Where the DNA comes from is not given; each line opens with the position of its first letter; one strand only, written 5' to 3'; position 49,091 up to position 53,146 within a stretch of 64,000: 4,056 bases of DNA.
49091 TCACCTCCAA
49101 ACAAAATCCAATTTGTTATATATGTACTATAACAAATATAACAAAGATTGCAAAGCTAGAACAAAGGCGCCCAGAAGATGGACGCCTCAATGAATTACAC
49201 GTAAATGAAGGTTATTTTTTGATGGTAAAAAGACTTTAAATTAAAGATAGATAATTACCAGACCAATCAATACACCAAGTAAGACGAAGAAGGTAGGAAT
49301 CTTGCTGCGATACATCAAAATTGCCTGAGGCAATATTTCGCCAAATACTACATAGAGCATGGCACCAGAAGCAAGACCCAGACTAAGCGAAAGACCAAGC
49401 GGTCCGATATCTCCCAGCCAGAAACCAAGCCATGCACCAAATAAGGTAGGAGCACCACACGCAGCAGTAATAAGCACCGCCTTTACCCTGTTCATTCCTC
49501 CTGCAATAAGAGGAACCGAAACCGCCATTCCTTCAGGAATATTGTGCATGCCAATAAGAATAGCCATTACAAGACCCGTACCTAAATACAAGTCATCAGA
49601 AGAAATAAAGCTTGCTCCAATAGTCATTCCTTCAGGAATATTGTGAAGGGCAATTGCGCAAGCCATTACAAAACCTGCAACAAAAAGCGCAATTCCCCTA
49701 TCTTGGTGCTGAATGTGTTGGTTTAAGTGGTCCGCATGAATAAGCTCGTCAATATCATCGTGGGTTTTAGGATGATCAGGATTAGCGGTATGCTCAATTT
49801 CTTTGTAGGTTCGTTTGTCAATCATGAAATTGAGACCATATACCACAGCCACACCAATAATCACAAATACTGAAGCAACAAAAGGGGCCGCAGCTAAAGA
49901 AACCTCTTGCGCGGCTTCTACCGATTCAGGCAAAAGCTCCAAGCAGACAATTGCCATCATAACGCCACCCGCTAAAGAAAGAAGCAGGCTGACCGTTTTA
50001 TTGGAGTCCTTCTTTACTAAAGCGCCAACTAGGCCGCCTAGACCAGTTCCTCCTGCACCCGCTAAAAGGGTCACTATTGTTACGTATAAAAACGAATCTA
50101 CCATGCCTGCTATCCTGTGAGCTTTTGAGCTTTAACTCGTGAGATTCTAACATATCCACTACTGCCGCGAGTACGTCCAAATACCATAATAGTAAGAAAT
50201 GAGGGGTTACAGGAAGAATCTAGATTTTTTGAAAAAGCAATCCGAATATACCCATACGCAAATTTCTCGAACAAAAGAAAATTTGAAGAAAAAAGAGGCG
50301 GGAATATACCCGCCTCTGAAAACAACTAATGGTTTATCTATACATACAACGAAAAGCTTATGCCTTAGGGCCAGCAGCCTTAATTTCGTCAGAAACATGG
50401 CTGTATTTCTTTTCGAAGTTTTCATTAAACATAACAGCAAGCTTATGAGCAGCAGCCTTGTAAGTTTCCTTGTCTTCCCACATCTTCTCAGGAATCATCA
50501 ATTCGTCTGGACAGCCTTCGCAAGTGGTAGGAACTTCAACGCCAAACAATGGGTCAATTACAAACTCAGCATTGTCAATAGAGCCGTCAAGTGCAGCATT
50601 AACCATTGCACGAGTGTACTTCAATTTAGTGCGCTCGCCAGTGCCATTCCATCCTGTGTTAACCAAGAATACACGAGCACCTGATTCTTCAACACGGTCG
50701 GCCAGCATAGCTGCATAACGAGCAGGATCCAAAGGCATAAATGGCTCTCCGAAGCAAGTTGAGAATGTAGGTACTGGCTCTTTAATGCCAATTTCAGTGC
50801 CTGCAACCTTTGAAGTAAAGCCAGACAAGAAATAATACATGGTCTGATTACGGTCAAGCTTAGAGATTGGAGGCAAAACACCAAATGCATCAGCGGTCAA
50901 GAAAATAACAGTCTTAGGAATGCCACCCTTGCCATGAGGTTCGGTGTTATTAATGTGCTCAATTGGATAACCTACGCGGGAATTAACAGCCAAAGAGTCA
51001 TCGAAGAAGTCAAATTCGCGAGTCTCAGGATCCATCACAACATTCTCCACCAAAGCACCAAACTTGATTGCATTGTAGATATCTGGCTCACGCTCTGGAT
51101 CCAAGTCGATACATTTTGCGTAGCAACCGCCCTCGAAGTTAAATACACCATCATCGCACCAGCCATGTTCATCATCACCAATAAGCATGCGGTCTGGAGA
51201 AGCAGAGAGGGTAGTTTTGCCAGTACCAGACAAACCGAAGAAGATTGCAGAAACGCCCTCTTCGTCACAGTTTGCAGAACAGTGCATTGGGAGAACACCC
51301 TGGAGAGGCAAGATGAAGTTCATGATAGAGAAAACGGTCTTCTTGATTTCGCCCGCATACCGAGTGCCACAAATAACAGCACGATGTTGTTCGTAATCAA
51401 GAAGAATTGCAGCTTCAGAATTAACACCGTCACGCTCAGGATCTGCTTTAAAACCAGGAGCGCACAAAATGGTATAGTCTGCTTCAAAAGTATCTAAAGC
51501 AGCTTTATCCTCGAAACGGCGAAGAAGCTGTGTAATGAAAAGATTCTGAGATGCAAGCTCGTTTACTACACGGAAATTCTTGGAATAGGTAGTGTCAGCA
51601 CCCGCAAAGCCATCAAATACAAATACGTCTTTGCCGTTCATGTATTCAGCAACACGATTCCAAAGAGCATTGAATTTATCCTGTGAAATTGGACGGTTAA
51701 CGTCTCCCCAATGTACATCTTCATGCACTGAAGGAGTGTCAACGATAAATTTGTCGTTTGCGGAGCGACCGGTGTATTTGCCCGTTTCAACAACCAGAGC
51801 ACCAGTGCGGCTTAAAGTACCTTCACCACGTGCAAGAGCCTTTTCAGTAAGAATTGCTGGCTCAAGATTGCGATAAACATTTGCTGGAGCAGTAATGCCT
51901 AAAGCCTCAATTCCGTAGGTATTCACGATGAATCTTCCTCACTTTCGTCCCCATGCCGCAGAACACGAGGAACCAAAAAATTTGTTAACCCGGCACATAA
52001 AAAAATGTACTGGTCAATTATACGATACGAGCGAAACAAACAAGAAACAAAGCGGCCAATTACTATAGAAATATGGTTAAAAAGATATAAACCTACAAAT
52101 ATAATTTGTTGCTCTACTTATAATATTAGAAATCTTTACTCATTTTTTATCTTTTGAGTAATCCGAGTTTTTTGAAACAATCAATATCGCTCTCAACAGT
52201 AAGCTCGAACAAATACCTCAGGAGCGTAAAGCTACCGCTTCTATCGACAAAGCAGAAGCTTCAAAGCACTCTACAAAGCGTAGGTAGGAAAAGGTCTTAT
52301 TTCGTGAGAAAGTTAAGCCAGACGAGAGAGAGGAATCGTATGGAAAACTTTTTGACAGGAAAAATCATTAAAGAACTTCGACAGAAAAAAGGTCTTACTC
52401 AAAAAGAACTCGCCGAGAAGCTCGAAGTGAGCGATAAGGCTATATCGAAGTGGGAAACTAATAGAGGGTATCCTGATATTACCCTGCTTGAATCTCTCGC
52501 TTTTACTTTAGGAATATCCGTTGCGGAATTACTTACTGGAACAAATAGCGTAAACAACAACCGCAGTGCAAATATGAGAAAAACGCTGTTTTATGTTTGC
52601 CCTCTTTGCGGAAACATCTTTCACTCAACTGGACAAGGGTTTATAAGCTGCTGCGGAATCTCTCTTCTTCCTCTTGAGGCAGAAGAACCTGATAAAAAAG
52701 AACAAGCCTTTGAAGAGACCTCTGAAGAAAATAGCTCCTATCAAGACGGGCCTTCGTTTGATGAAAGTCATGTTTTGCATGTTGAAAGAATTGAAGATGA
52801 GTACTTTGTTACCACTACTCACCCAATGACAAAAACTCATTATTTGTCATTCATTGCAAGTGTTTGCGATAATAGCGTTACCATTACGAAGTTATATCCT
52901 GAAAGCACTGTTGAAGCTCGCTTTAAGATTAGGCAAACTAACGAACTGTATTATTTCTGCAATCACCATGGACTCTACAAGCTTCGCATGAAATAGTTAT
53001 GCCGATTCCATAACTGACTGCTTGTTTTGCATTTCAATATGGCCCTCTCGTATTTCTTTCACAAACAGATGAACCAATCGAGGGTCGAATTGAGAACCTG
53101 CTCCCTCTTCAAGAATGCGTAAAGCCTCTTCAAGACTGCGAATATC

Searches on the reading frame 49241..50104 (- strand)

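Call 79: search_protein_families(library=pfam, proteins=[window:49241-50104:-], max_evalue=0.00001)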
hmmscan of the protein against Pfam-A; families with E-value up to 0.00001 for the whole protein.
window:49241-50104:- (287 aa): 2 families
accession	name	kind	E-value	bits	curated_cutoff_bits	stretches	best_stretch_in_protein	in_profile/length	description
PF02535.28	Zip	-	3.1e-28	99.4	35.1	1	7-283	6-321/323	ZIP Zinc transporter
PF01595.25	CNNM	-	2.2e-06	27.9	28.4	0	8-126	60-172/181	Cyclin M transmembrane N-terminal domain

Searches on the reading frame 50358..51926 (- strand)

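Call 79: search_protein_families(library=pfam, proteins=[window:50358-51926:-], max_evalue=0.00001)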
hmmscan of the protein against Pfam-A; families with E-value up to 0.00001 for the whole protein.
window:50358-51926:- (522 aa): 1 family
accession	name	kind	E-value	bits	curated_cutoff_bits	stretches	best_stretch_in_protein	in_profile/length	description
PF01293.25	PEPCK_ATP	-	2.5e-206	686.3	26.5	1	16-475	2-465/465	Phosphoenolpyruvate carboxykinase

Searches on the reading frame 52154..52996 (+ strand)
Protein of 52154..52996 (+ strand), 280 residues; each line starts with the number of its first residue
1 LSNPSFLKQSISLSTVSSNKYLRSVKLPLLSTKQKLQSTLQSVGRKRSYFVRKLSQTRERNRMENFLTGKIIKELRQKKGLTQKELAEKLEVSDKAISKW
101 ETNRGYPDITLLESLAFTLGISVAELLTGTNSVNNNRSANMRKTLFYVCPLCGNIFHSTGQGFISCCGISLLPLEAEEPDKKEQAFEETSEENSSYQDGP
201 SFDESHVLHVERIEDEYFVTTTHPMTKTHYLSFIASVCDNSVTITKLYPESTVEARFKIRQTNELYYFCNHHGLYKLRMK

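Call 79: search_protein_families(library=pfam, proteins=[window:52154-52996:+], max_evalue=0.00001)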
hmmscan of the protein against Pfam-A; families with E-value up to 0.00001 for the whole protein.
window:52154-52996:+ (280 aa): 4 families
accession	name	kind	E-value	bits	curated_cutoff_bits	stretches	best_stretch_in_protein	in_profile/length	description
PF01381.28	HTH_3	-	1e-14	54.8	23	1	72-126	1-55/55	Helix-turn-helix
PF12844.13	HTH_19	-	3.6e-11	43.2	30.2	1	69-131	1-63/64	Helix-turn-helix domain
PF13560.12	HTH_31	-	6e-09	36.5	27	1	72-126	6-61/64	Helix-turn-helix domain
PF13443.12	HTH_26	-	1.6e-06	28.7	22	1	72-128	2-59/63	Cro/C1-type HTH DNA-binding domain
